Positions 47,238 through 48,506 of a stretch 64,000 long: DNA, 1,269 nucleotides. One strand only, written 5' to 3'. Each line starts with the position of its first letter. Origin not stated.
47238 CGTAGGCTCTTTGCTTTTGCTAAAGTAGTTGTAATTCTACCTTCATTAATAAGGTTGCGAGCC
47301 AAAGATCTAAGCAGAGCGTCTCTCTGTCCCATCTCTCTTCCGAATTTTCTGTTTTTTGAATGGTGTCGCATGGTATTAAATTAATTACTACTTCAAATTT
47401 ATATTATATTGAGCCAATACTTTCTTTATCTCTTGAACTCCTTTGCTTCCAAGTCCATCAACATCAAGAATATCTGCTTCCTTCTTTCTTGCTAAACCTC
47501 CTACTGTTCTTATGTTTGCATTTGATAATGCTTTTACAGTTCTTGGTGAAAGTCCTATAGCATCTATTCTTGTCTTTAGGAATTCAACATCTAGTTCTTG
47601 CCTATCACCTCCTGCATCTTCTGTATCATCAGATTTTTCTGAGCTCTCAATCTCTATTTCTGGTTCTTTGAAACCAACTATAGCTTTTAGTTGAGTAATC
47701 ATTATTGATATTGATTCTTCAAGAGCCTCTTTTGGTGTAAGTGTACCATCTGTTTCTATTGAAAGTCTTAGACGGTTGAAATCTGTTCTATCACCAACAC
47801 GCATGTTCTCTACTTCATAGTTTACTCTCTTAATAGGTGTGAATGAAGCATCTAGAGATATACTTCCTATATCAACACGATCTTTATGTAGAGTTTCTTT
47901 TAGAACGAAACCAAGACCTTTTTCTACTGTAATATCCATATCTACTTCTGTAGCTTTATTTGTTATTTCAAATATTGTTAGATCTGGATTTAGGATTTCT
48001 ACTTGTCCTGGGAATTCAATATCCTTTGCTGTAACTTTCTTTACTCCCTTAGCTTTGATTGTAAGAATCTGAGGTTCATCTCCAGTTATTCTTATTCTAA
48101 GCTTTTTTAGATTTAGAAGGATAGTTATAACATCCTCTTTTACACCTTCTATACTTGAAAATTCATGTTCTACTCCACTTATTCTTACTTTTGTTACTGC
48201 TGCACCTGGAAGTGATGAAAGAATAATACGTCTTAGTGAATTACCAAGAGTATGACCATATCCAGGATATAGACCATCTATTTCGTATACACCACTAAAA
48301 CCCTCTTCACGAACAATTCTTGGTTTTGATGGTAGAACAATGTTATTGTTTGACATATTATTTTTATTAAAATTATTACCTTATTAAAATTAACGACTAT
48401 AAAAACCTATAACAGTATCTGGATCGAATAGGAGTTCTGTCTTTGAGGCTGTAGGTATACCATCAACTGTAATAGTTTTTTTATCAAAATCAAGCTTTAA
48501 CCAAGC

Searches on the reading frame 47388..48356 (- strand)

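Call 45: search_protein_families(library=pfam, proteins=[window:47388-48356:-], max_evalue=0.0001)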
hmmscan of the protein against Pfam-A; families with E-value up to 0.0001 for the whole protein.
window:47388-48356:- (322 aa): 4 families
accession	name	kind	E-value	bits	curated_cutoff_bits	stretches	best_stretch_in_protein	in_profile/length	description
PF01000.31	RNA_pol_A_bac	-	6e-29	101.1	33.9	1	57-173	1-119/119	RNA polymerase Rpb3/RpoA insert domain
PF01193.29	RNA_pol_L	-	6e-23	80.8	24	1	31-223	5-74/74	RNA polymerase Rpb3/Rpb11 dimerisation domain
PF03118.21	RNA_pol_A_CTD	-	2e-13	50.3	23.8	1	256-315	7-66/67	Bacterial RNA polymerase, alpha chain C terminal domain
PF13656.11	RNA_pol_L_2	-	5.1e-05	23.3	27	0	194-225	40-71/75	RNA polymerase Rpb3/Rpb11 dimerisation domain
